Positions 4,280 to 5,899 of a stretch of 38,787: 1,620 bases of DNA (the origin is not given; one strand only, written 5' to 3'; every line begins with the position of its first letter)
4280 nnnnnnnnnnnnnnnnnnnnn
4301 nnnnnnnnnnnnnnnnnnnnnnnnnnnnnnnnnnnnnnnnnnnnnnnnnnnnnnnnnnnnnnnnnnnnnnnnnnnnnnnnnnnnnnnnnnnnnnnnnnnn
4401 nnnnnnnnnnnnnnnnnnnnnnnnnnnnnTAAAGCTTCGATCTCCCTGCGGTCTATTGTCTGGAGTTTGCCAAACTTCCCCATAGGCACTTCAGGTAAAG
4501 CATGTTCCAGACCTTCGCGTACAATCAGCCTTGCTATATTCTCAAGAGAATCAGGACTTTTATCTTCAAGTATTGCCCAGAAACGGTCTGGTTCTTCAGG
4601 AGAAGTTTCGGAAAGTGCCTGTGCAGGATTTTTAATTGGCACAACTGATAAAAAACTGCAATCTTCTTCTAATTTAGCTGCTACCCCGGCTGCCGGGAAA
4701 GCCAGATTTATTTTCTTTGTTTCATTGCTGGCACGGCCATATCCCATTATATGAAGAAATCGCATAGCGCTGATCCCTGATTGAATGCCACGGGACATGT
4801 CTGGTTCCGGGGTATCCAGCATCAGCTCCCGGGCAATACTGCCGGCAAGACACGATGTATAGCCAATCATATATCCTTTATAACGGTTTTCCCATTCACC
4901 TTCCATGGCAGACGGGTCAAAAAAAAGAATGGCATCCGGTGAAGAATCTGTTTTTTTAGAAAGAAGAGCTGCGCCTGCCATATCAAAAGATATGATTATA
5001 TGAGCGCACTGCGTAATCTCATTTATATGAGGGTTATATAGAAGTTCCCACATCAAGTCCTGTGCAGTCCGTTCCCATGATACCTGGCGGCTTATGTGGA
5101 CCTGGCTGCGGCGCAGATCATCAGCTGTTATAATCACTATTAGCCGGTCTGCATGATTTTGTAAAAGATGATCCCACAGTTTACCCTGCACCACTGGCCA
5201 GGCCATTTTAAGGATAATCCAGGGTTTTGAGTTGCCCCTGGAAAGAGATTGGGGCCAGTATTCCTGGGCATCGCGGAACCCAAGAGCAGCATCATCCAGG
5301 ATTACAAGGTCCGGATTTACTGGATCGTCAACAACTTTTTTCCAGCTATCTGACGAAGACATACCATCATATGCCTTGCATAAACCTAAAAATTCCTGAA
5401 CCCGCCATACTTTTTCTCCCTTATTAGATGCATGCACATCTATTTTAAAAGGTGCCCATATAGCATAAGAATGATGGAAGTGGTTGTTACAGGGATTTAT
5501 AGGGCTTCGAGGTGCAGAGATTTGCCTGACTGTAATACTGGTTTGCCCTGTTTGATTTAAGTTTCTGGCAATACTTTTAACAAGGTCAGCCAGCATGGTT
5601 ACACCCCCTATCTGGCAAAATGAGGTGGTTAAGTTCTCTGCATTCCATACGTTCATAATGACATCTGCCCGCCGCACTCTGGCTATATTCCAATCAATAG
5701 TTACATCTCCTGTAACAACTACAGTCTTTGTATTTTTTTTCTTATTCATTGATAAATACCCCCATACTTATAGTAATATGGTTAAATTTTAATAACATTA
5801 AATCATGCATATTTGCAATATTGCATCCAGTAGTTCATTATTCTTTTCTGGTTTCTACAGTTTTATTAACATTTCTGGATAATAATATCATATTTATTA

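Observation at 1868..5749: Two-gene operon: N-domain/AAA+/2xRyR ATPase followed by a TIR-TPR protein, a candidate undescribed TIR-based immune or conflict module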

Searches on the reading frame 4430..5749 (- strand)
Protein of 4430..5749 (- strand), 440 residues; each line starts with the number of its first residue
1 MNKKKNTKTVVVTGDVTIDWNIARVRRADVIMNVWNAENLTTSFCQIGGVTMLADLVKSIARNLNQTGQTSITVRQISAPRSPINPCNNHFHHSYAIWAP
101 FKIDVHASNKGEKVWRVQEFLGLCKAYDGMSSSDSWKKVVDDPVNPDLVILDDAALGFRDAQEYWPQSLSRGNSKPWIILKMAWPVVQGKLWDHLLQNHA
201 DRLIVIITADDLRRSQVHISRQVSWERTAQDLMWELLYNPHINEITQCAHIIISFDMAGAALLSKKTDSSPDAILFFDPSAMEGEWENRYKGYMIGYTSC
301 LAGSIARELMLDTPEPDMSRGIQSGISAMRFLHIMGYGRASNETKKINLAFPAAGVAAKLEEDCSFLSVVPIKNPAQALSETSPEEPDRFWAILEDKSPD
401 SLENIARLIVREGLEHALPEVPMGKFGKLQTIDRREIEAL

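Call 38: predict_structure(alignment_id=A2)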
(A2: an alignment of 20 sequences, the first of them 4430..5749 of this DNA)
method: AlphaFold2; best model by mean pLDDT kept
length: 440 residues; sequences in the alignment: 20
mean_pLDDT: 81.3   pTM: 0.80
mean pLDDT of the five models: 81.3, 80.3, 79.3, 78.8, 77.7
residues with pLDDT >= 90: 200; 70-90: 138; 50-70: 64; < 50: 38
segments of 3 or more residues with pLDDT < 50: 1-4, 382-398, 427-440
pLDDT, mean of each block of 10 residues (from residue 1): 65 93 70 53 84 96 88 88 80 91 78 89 77 71 93 93 90 87 93 95 96 89 84 88 92 96 84 92 86 93 97 91 97 92 80 96 91 69 44 42 59 62 48 41
secondary structure, 60 per line:
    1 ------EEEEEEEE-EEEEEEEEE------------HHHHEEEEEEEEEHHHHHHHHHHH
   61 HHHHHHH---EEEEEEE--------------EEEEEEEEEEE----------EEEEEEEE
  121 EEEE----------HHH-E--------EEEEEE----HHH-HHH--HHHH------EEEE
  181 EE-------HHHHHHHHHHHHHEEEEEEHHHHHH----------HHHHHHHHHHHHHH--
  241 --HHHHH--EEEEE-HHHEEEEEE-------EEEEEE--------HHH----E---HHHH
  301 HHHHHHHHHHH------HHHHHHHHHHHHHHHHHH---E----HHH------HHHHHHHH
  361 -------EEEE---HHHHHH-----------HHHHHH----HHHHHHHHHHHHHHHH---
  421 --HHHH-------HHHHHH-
elements in order: E7-14 E16-24 H37-40 E41-49 H50-67 E71-77 E92-102 E113-124 E148-153 H167-170 E177-182 H190-202 E203-208 H209-214 H225-238 H243-247 E250-254 E259-264 E272-277 H297-311 H318-335 H353-360 E368-371 H375-380 H392-397 H402-417 H423-426 H434-439

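Call 41: fold_search(model_id=the predicted structure, library=pdb)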
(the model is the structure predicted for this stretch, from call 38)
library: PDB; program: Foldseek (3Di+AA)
matches with E <= 10: 266; with E <= 0.001: 170
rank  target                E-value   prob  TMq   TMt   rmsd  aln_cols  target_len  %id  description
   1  4e8z_B                4.9e-10  1.00  0.38  0.51   8.2       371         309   12  Crystal Structure of Burkholderia cenocepacia HldA in Complex with an ATP-competitive Inhibitor (released 2012-12-26)
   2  4e8w_B                1.3e-09  1.00  0.36  0.49   9.2       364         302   11  Crystal Structure of Burkholderia cenocepacia HldA in Complex with an ATP-competitive Inhibitor (released 2012-12-26)
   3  4e8y_A                1.6e-09  1.00  0.39  0.52   8.5       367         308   11  Crystal Structure of Burkholderia cenocepacia HldA in Complex with an ATP-competitive Inhibitor (released 2012-12-26)
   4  4e8w_A                2.7e-09  1.00  0.37  0.51   9.1       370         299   11  Crystal Structure of Burkholderia cenocepacia HldA in Complex with an ATP-competitive Inhibitor (released 2012-12-26)
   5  2awd_A                3.6e-09  1.00  0.42  0.55   7.8       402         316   11  Crystal structure of LacC from Enterococcus faecalis (released 2005-09-13)
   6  4e84_A                4.1e-09  1.00  0.38  0.51   8.6       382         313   11  Crystal Structure of Burkholderia cenocepacia HldA (released 2012-12-26)
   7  3q1y                  4.9e-09  1.00  0.41  0.55   8.9       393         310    7  Allosteric regulation by Lysine residue: A novel anion-hole formation in the ribokinase family (released 2011-01-19)
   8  4e84_B                6.2e-09  1.00  0.38  0.51   8.6       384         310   11  Crystal Structure of Burkholderia cenocepacia HldA (released 2012-12-26)
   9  3jul                  7.8e-09  1.00  0.39  0.54   8.9       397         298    7  Crystal structure of Listeria innocua D-Tagatose-6-Phosphate Kinase bound with substrate (released 2009-10-06)
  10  4e8y_B                8.3e-09  1.00  0.38  0.52   8.7       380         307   11  Crystal Structure of Burkholderia cenocepacia HldA in Complex with an ATP-competitive Inhibitor (released 2012-12-26)
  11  2jg5_A                8.8e-09  1.00  0.44  0.60   6.9       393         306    9  CRYSTAL STRUCTURE OF A PUTATIVE PHOSPHOFRUCTOKINASE FROM STAPHYLOCOCCUS AUREUS (released 2007-02-27)
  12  2f02_A                8.8e-09  1.00  0.41  0.53   8.1       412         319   10  Crystal Structure of LacC from Enterococcus Faecalis in complex with ATP (released 2005-11-22)
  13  3hic                  9.9e-09  1.00  0.41  0.55   8.7       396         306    8  THE CRYSTAL STRUCTURE OF PHOSPHOFRUCTOKINASE(Lin2199)FROM Listeria innocua (released 2009-07-07)
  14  7c1y_A                9.9e-09  1.00  0.39  0.46   9.4       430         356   12  Pseudouridine and ADP bound structure of Pseudouridine kinase (PUKI) from Arabidopsis thaliana (released 2020-11-18)
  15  3ie7                  1.4e-08  1.00  0.42  0.56   8.5       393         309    8  The crystal structure of phosphofructokinase (lin2199) from Listeria innocua in complex with ATP at 1.6A (released 2009-08-04)
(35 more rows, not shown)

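Call 61: search_solved_structures(query=A2, max_evalue=10, show_alignments=4)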
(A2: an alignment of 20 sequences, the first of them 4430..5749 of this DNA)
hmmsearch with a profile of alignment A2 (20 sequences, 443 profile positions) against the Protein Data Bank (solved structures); distinct sequences matched with E-value up to 10: 0.

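Call 72: search_protein_representatives(alignment_id=A2)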
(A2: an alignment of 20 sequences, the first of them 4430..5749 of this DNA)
Query: 20 sequences, 443 profile positions. Proteins with E-value up to 0.001 (for the whole library): 2197; up to 1e-10: 1719; up to 1e-30: 890. The best 150 are listed.
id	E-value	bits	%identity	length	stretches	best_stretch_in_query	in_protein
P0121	3.2e-206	701.6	-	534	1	1-443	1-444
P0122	1.7e-176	603.7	-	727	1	1-443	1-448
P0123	6.7e-157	539.1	-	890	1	1-443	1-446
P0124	1.2e-152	525.1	-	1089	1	3-443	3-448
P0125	2.8e-152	523.8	-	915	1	2-442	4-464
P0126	3.6e-152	523.5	-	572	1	1-443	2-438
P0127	3.4e-151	520.3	-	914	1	2-442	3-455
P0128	2.1e-149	514.4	-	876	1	6-442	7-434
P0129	1.5e-148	511.6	-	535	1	2-442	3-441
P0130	6.4e-146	502.9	-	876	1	2-443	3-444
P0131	6.2e-143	493.0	-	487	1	3-443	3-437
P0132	3.7e-142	490.5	-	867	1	5-442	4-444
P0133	1.7e-140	485.0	-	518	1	5-443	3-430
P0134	2.4e-140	484.5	-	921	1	6-443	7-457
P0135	2.6e-139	481.1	-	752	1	6-442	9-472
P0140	6.1e-132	456.8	-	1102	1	8-443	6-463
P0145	6.2e-130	450.2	-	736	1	3-443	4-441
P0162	1.3e-122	426.1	-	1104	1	7-443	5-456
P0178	7.1e-116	403.9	-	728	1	4-443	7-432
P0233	2.5e-90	319.7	-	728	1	9-443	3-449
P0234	4.9e-90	318.7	-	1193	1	7-442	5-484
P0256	1.2e-82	294.3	-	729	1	9-443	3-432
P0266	1.6e-80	287.4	-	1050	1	1-442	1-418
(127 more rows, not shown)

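Call 73: search_protein_families(library=pfam, proteins=[P0122, P0145, P0178, P0233, P0256, P0124, P0140, P0162, P0234, P0266], max_evalue=0.001)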
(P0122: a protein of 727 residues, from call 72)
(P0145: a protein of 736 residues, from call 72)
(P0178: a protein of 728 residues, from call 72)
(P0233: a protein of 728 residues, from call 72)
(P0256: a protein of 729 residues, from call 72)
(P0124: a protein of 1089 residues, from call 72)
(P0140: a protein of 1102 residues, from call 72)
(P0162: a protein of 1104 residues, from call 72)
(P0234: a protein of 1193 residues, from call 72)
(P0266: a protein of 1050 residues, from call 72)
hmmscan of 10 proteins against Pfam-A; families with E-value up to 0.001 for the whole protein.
P0122 (727 aa): 2 families
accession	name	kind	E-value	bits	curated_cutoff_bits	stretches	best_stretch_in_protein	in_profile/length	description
PF00004.35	AAA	-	0.00017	22.5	21.2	1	471-539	3-70/131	ATPase family associated with various cellular activities (AAA)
PF13401.12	AAA_22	-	0.00044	21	27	0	465-514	4-53/130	AAA domain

P0145 (736 aa): 0 families

P0178 (728 aa): 0 families

P0233 (728 aa): 3 families
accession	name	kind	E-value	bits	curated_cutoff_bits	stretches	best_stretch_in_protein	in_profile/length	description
PF13401.12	AAA_22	-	1.5e-05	25.7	27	1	469-519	6-53/130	AAA domain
PF00004.35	AAA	-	0.00019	22.4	21.2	1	473-545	3-71/131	ATPase family associated with various cellular activities (AAA)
PF13191.12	AAA_16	-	0.0006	20.8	32.6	0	457-496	13-52/167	AAA ATPase domain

P0256 (729 aa): 1 family
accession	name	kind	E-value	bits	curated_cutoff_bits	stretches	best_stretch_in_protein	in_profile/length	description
PF00004.35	AAA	-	0.00045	21.1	21.2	0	455-531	3-73/131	ATPase family associated with various cellular activities (AAA)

P0124 (1089 aa): 1 family
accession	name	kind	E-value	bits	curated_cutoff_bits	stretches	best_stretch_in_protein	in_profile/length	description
PF02026.21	RyR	-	7.2e-17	61.9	27.4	2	720-790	19-89/91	RyR domain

P0140 (1102 aa): 1 family
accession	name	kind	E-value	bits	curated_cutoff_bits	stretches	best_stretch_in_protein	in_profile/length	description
PF02026.21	RyR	-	1.3e-10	41.8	27.4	1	820-887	24-90/91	RyR domain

P0162 (1104 aa): 1 family
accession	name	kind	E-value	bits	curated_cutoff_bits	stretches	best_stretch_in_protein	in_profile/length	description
PF02026.21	RyR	-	2.9e-09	37.5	27.4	1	808-861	19-72/91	RyR domain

P0234 (1193 aa): 2 families
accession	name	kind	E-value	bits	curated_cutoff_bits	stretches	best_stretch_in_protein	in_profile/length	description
PF02026.21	RyR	-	3.1e-07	31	27.4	1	918-954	29-65/91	RyR domain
PF00004.35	AAA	-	0.00059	20.7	21.2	0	508-581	3-73/131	ATPase family associated with various cellular activities (AAA)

P0266 (1050 aa): 3 families
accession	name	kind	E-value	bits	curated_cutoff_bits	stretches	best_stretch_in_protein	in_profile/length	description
PF02026.21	RyR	-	3.8e-10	40.3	27.4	1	783-853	20-90/91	RyR domain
PF00004.35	AAA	-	0.00027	21.8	21.2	1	442-508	3-69/131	ATPase family associated with various cellular activities (AAA)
PF20030.5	bpMoxR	-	0.00034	20.2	27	1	442-489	36-83/205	MoxR domain in the MoxR-vWA-beta-propeller ternary systems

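Call 74: find_encoding_contigs(protein=P0145, flank=8000, max_places=3)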
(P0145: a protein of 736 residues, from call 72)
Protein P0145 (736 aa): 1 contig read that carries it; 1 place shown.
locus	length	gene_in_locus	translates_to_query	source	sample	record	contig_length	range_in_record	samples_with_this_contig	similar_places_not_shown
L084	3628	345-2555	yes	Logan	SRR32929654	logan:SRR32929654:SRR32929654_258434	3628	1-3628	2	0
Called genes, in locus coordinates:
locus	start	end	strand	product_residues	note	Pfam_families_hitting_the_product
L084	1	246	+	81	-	?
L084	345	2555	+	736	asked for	-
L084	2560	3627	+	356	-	?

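Call 75: find_encoding_contigs(protein=P0233, flank=8000, max_places=3)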
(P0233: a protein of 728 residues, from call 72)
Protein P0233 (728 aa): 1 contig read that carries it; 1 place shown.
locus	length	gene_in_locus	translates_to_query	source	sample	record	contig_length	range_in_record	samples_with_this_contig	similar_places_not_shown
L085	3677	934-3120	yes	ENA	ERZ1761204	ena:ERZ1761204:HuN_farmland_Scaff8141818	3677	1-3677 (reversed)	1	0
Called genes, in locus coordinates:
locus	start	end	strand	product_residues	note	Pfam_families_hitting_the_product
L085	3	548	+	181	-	?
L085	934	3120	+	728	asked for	PF13401:AAA_22 (faint)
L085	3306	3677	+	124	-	?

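Call 77: search_protein_families(library=pfam, proteins=[L084:2560-3627:+, L084:1-246:+, L085:3306-3677:+, L085:3-548:+], max_evalue=0.01)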
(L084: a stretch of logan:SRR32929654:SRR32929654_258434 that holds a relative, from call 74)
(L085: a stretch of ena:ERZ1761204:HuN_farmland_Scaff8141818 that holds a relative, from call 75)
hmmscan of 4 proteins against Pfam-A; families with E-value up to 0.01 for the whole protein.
L084:2560-3627:+ (356 aa): 1 family
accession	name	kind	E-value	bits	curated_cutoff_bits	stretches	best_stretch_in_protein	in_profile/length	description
PF02026.21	RyR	-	1.4e-06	28.9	27.4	1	75-119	20-66/91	RyR domain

L084:1-246:+ (81 aa): 0 families

L085:3306-3677:+ (124 aa): 3 families
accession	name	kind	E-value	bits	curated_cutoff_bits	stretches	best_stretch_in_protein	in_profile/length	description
PF13533.13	Biotin_lipoyl_2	-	2.2e-07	31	29.8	1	60-91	1-32/32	Biotin-lipoyl like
PF16576.10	HlyD_D23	-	0.00023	21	30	1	45-111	3-72/214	Barrel-sandwich domain of CusB or HlyD membrane-fusion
PF00364.28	Biotin_lipoyl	-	0.0046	17.2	22.1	0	60-90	43-73/73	Biotin-requiring enzyme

L085:3-548:+ (181 aa): 2 families
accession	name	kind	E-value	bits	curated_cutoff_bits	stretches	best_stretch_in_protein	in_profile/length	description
PF03600.22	CitMHS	-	1.5e-20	74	31.9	1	2-129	208-336/336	Citrate transporter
PF02040.21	ArsB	-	2.5e-06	27.6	22.2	1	3-175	228-417/423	Arsenical pump membrane protein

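Call 89: search_dna_similar(query=window:4430-5749:-, collection=phages, mode=protein, max_evalue=0.00001, max_rows=10)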
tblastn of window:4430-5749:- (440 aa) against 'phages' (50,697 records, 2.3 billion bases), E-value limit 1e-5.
No match.
